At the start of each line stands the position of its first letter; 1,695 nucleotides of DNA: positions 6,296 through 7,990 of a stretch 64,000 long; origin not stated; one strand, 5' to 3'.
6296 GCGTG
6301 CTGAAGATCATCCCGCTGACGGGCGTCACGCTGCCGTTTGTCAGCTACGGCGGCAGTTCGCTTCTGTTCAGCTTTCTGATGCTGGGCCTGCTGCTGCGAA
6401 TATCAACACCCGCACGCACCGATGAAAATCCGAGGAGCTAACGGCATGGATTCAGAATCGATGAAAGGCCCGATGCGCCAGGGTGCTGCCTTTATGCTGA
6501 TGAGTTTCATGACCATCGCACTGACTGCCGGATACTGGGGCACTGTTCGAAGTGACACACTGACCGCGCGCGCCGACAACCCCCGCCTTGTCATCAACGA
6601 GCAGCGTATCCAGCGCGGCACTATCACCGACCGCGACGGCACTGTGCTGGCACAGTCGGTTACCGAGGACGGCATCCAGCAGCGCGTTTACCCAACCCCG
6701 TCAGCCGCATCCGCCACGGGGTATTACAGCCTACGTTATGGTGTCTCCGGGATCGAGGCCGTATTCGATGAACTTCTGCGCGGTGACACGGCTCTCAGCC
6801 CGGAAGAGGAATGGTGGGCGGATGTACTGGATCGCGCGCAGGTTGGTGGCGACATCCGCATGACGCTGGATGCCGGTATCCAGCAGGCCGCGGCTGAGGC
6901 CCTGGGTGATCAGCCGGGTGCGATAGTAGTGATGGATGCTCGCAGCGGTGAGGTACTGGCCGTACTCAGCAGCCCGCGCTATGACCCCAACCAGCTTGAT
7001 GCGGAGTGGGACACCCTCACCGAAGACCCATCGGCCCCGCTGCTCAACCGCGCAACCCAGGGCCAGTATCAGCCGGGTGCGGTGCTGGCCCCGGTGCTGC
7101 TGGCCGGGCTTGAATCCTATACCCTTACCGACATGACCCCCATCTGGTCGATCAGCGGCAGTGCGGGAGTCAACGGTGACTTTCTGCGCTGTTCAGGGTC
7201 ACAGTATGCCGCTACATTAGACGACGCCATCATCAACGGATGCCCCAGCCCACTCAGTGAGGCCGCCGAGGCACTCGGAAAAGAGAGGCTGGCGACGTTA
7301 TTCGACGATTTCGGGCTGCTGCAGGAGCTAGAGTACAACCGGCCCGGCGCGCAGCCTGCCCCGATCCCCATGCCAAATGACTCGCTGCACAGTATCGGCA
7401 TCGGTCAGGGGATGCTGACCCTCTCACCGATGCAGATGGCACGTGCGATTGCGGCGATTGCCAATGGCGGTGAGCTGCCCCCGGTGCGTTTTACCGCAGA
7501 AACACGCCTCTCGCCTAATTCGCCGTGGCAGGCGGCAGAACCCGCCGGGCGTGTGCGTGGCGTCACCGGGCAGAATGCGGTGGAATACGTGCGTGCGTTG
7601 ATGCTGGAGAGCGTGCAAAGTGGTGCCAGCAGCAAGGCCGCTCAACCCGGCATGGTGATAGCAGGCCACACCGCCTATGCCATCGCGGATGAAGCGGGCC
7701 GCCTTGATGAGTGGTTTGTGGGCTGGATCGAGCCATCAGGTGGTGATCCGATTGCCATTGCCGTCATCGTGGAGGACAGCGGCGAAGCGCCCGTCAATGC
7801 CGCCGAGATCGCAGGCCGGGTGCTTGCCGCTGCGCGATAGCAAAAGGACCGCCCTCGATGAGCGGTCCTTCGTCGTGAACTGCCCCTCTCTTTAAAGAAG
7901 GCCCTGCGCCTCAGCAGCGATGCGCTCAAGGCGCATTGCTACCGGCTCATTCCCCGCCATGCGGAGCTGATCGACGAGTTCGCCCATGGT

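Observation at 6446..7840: RodA-partnered class-B PBP that has lost SxxK, SxN and KTG (pseudo-transpeptidase)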

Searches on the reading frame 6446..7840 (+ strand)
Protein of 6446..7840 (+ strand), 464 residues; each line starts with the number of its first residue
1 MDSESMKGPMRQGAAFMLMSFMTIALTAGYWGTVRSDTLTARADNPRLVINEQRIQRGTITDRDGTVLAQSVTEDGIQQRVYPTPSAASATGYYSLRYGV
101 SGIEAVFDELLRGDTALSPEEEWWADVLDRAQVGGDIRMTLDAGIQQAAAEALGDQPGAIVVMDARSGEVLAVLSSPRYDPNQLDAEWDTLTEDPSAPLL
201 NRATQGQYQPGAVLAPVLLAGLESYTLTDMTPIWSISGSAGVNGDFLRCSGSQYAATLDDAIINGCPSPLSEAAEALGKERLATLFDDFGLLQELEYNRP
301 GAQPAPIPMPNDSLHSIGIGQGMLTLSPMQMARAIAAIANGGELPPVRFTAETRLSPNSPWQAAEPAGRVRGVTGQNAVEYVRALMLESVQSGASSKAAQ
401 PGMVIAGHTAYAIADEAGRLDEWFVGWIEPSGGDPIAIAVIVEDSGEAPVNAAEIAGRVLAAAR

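Call 3: search_protein_families(library=pfam, proteins=[window:6446-7840:+], max_evalue=0.01)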
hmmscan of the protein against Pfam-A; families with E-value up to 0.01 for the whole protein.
window:6446-7840:+ (464 aa): 3 families
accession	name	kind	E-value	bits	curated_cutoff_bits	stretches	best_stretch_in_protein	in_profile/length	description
PF00905.27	Transpeptidase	-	2.2e-33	116.2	22.1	1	158-459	1-297/299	Penicillin binding protein transpeptidase domain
PF21922.1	PBP_dimer_2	-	2.6e-13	50.5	27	1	57-136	1-82/83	Penicillin binding protein A dimerisation domain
PF03717.20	PBP_dimer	-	0.00045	21.1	24.4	0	56-74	5-23/180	Penicillin-binding Protein dimerisation domain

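Call 4: search_solved_structures(query=window:6446-7837:+, max_evalue=0.001, show_alignments=3)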
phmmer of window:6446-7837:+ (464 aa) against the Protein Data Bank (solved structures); distinct sequences matched with E-value up to 0.001: 84 (the best 60 are shown).
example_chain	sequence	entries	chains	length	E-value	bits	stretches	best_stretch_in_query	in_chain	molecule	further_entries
4n1x_A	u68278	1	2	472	1.1e-36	129.8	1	41-462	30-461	Peptidoglycan glycosyltransferase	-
4jbf_A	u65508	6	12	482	2.3e-36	128.8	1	38-462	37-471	Peptidoglycan glycosyltransferase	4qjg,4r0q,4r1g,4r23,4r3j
4ra7_A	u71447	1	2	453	2.6e-36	128.6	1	39-462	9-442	Peptidoglycan glycosyltransferase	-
4mnr_A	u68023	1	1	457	7.3e-35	123.9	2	42-297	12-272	Peptidoglycan glycosyltransferase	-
3un7_A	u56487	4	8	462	1.1e-29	106.8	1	42-447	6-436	Penicillin-binding protein A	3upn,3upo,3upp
3lo7_A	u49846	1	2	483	1.6e-29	106.2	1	43-447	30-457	Penicillin-binding protein A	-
8zpc_A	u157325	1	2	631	8.6e-24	87.4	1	99-413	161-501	Peptidoglycan D,D-transpeptidase MrdA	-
7zg8_AAA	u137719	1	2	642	1.1e-23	87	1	99-413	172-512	Peptidoglycan D,D-transpeptidase MrdA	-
7bn9_A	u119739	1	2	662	1.3e-20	76.9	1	96-431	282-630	Penicillin-binding protein 3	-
6g9f_A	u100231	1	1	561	1.7e-20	76.5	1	99-362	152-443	Peptidoglycan D,D-transpeptidase MrdA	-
6g9p_A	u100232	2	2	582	1.9e-20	76.4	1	99-362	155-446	Peptidoglycan D,D-transpeptidase MrdA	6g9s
8tj3_C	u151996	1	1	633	2.1e-20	76.2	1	99-362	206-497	Peptidoglycan D,D-transpeptidase MrdA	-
6tii_AAA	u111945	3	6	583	3.3e-19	72.3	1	130-356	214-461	Peptidoglycan D,D-transpeptidase MrdA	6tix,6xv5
7kis_A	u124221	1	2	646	7.9e-19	71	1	99-447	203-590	Peptidoglycan D,D-transpeptidase MrdA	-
8f3m_A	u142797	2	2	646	5.7e-18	68.2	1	97-352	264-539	Penicillin binding protein 5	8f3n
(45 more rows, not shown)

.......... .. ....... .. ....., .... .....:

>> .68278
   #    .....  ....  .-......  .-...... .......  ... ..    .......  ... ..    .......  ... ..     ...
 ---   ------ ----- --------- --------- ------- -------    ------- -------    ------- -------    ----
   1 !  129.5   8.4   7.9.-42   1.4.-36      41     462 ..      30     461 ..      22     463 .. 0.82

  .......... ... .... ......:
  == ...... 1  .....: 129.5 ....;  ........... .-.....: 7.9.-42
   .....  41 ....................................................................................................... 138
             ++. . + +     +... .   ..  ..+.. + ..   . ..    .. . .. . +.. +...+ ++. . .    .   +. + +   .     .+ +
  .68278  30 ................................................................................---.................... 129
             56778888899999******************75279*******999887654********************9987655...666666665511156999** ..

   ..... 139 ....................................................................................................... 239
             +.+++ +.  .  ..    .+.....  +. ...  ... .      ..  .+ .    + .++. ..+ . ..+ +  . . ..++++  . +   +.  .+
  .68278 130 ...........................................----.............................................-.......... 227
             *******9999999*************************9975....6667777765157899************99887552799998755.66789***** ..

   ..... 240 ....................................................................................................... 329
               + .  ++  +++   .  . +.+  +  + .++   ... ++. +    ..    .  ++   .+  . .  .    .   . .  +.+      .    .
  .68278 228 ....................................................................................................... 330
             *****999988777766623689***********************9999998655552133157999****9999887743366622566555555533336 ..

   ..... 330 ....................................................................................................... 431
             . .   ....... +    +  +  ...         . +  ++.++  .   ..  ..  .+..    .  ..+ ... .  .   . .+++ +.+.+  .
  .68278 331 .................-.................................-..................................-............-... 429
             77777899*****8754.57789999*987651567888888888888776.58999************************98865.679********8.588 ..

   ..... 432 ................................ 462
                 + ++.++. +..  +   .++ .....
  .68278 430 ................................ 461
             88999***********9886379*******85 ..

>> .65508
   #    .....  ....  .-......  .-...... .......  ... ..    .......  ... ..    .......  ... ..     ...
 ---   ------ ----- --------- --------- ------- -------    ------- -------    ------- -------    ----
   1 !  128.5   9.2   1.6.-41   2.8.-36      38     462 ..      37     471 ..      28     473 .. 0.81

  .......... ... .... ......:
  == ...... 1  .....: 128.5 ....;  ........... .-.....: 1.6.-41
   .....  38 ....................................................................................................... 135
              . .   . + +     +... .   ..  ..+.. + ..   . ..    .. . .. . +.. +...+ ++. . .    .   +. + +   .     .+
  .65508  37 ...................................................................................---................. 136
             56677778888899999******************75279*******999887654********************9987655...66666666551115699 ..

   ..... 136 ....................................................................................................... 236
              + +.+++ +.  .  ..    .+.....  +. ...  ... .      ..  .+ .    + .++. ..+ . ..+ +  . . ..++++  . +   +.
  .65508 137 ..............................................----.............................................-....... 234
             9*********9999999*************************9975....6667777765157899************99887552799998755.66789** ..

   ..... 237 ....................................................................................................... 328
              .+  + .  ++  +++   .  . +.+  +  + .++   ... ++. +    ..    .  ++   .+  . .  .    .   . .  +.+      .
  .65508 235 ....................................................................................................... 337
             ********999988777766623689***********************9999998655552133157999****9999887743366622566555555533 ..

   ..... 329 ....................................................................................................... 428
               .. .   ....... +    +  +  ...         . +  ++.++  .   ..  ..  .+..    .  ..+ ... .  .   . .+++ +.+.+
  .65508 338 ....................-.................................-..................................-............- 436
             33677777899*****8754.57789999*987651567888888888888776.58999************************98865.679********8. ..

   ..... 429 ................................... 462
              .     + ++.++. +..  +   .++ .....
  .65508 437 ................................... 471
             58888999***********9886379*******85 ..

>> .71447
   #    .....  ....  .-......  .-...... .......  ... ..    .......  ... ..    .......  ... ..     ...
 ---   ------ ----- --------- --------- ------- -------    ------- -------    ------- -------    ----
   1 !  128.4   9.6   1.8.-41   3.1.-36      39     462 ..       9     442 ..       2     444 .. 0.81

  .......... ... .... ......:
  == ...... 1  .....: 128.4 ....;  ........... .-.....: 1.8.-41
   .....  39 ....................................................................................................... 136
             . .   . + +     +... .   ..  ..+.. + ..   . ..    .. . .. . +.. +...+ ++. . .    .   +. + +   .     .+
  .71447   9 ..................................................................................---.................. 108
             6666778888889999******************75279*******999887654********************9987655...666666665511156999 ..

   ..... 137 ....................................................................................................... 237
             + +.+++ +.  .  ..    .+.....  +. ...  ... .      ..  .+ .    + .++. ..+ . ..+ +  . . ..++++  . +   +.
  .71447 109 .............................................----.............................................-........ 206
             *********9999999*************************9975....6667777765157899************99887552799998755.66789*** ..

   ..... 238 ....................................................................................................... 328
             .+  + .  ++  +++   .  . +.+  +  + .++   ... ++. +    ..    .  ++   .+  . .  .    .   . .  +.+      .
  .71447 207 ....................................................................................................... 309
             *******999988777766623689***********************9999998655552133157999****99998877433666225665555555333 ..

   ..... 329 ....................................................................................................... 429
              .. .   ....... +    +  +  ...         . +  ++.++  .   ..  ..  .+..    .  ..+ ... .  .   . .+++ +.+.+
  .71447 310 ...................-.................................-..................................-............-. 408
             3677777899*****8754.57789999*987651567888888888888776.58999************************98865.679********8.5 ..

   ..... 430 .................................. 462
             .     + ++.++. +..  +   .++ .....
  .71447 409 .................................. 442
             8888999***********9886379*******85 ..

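Call 5: find_homologous_proteins(query=window:6446-7837:+, max_evalue=1e-10)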
Query window:6446-7837:+ (464 aa): 792 proteins with E <= 1e-10 among 8000 candidates; the best 120 are listed.
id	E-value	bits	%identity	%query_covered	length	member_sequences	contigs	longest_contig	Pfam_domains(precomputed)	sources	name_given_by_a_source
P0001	0.0e+0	1018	100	100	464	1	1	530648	PF21922.2,PF00905.28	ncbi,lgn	-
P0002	2.8e-255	865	84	100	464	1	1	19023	PF21922.2,PF00905.28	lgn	-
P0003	2.7e-105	371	45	99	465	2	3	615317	PF21922.2,PF00905.28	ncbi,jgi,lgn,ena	-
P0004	7.9e-104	366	44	99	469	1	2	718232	PF21922.2,PF00905.28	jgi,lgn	jgi:peptidoglycan glycosyltransferase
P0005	8.5e-103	363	44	98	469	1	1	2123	PF21922.2,PF00905.28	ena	-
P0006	2.3e-101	358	42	99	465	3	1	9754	PF21922.2,PF00905.28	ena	-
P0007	3.4e-101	357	43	99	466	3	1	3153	PF21922.2,PF00905.28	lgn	-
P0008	6.7e-99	350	42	99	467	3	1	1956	PF21922.2,PF00905.28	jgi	jgi:peptidoglycan glycosyltransferase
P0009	1.2e-98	349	43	99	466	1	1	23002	PF21922.2,PF00905.28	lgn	-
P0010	6.2e-98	347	43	94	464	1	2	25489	PF21922.2,PF00905.28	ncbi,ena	-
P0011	1.5e-96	342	43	96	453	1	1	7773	PF21922.2,PF00905.28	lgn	-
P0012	2.3e-96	341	41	99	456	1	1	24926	PF21922.2,PF00905.28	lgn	-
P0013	1.2e-94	336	42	99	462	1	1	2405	PF21922.2,PF00905.28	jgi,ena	-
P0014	3.4e-94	334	41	99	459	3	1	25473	PF21922.2,PF00905.28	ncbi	-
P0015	2.4e-88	315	41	99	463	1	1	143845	PF21922.2,PF00905.28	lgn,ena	-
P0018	2.7e-84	302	39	98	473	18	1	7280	PF21922.2,PF00905.28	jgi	-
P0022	1.0e-77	280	39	93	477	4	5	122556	PF03717.21,PF21922.2,PF00905.28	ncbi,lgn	-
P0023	2.7e-77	279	39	92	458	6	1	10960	PF21922.2,PF00905.28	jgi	-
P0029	7.2e-73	264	36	98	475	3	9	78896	PF00905.28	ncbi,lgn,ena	-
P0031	1.1e-72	263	36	98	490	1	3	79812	PF21922.2,PF00905.28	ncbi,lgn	-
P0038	1.3e-69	253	37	98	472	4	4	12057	PF21922.2,PF00905.28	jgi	jgi:peptidoglycan glycosyltransferase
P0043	9.2e-69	251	36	98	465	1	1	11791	PF21922.2,PF00905.28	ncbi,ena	-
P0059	2.0e-62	230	35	98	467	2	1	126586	PF21922.2,PF00905.28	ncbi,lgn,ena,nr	ncbi:MAG TPA: penicillin-binding transpeptidase domain-containing protein [Dehalococcoidia bacterium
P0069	2.2e-60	223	34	97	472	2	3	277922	PF21922.2,PF00905.28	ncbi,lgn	-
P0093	7.9e-57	211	39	69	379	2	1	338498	PF21922.2,PF00905.28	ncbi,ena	-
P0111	7.1e-51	192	32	97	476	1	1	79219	PF03717.21,PF21922.2,PF00905.28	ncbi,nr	ncbi:MAG: penicillin-binding transpeptidase domain-containing protein [Chloroflexi bacterium]|nr:pen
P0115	1.5e-49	187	36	70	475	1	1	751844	PF21922.2,PF00905.28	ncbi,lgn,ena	-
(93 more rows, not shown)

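Call 11: find_encoding_contigs(protein=P0001, flank=10000, max_places=3)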
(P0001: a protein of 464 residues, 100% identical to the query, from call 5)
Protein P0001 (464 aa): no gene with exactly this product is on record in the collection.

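Call 12: find_encoding_contigs(protein=P0002, flank=10000, max_places=3)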
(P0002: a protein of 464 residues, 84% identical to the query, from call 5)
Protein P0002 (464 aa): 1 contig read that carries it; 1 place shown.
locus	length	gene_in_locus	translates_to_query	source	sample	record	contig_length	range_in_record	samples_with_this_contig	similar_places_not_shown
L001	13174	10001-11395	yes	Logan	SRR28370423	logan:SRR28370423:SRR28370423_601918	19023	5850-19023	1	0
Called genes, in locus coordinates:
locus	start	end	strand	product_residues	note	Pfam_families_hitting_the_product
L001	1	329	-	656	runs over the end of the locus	PF05378:Hydant_A_N, PF01968:Hydantoinase_A, PF19278:Hydant_A_C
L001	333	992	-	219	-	PF01325:Fe_dep_repress, PF02742:Fe_dep_repr_C, PF04023:FeoA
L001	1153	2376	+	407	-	PF16158:N_BRCA1_IG, PF07705:CARDB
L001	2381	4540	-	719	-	PF02518:HATPase_c, PF13581:HATPase_c_2 (weak)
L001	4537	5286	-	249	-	PF00072:Response_reg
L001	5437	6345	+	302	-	PF09995:MPAB_Lcp_cat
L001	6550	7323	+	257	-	PF12401:FhaA_N, PF16697:Yop-YscD_cpl, PF00498:FHA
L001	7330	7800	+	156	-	PF16697:Yop-YscD_cpl, PF00498:FHA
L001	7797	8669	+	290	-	PF01048:PNP_UDP_1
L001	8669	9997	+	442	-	PF01098:FTSW_RODA_SPOVE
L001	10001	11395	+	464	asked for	PF21922:PBP_dimer_2, PF00905:Transpeptidase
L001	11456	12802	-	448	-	PF14353:CpXC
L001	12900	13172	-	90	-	?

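Call 15: find_related_loci(query=A1, collection=genome_contigs, flank=6000)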
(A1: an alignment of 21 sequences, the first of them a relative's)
Query A1 (464 aa) in genome_contigs; peptide patterns used: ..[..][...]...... (x = any residue, [..] = any of these).
448 stretches matched a pattern; 435 encode a relative of the query (tblastn E <= 1e-3); the best 80 are kept; 80 distinct loci.
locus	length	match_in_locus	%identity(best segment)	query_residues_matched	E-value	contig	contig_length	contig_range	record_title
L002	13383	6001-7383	45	5-463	1e-110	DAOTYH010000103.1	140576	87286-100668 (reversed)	MAG TPA_asm: Anaerolineae bacterium isolate H23_319 k115_840750, whole genome shotgun sequence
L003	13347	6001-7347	43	17-463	5e-102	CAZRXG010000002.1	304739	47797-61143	MAG TPA_asm: uncultured Anaerolineae bacterium isolate binchicken_co178_148 genome assembly, contig: NODE_50_length_3047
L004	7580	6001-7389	43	4-463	7e-101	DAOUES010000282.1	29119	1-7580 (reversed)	MAG TPA_asm: Anaerolineae bacterium isolate N6_304 k139_1357348, whole genome shotgun sequence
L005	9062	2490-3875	41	3-462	6e-100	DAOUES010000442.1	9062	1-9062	MAG TPA_asm: Anaerolineae bacterium isolate N6_304 k139_2417258, whole genome shotgun sequence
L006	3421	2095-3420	43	5-442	4e-101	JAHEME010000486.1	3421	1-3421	MAG: Chloroflexota bacterium isolate Ww65 NODE_105358_length_3421_cov_2.814545, whole genome shotgun sequence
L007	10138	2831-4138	43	29-463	1e-98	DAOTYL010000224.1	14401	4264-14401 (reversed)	MAG TPA_asm: Anaerolineae bacterium isolate H24_340 k119_1918425, whole genome shotgun sequence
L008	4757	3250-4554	43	29-458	1e-97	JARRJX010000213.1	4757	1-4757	MAG: Chloroflexota bacterium isolate Spart_031_MAG scaffold_25418, whole genome shotgun sequence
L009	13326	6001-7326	41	24-463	3e-96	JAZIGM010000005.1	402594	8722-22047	MAG: Chloroflexota bacterium isolate polished_nanopore-bin.49 polished_nanopore-bin.49_contig_1536, whole genome shotgun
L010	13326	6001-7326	41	5-443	1e-93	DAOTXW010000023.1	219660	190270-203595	MAG TPA_asm: Anaerolineae bacterium isolate H21_280 k133_3216754, whole genome shotgun sequence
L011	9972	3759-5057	44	29-463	4e-93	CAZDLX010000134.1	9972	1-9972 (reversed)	MAG TPA_asm: uncultured Anaerolineae bacterium isolate SRP268622_co1_365 genome assembly, contig: NODE_16201_length_9972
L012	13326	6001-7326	41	17-452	1e-90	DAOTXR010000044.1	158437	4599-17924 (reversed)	MAG TPA_asm: Anaerolineae bacterium isolate H21_271 k133_1953025, whole genome shotgun sequence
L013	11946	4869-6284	39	2-463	3e-87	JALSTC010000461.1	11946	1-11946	MAG: Ardenticatenia bacterium isolate 356-308_metabat2_scaf2bin.086 356-308_scaffold_3436_c1, whole genome shotgun seque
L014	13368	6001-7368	40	10-463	1e-86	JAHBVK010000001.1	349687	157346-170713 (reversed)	MAG: Anaerolineae bacterium isolate ACE_CHL13 CHL13_1, whole genome shotgun sequence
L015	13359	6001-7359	39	16-463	6e-87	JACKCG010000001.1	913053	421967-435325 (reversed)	MAG: Anaerolineaceae bacterium isolate HK-STAS-CHLO-41 HK-STAS-CHLO-41_1, whole genome shotgun sequence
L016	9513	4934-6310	41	6-462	1e-86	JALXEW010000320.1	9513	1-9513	MAG: Ardenticatenia bacterium isolate T2_metabat2_scaf2bin.447 T2_NODE_9992_length_9513_cov_1.833156, whole genome shotg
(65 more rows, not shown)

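Call 29: predict_structure(alignment_id=A2)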
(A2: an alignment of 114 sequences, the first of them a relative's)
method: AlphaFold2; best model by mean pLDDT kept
length: 464 residues; sequences in the alignment: 114
mean_pLDDT: 92.5   pTM: 0.90
mean pLDDT of the five models: 92.5, 91.9, 91.7, 91.2, 91.2
residues with pLDDT >= 90: 388; 70-90: 49; 50-70: 27; < 50: 0
segments of 3 or more residues with pLDDT < 50: none
pLDDT, mean of each block of 10 residues (from residue 1): 68 94 96 88 88 97 98 97 97 96 95 94 92 97 98 97 98 97 97 94 95 96 70 70 92 90 94 92 96 76 70 92 95 98 97 97 93 96 98 98 98 95 98 97 85 98 97
secondary structure, 60 per line:
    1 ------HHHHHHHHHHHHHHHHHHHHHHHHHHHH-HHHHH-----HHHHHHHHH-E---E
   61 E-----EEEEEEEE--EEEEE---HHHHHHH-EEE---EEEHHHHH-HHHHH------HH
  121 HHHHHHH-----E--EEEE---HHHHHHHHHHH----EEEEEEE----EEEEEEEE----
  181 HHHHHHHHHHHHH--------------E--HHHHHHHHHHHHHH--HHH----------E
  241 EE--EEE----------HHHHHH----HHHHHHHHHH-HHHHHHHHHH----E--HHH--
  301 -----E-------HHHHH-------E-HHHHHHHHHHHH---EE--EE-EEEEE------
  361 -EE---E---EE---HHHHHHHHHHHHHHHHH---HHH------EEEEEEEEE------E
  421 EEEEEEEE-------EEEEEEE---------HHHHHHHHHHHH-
elements in order: H7-34 H36-40 H46-54 E67-74 E77-81 H85-91 E93-95 E99-101 H102-106 H108-112 H119-127 E136-139 H143-153 E158-164 E169-176 H181-193 H211-224 E240-242 E245-247 H258-263 H268-277 H279-288 H314-318 H328-339 E350-354 H376-392 E405-413 E420-428 E436-442 H452-463
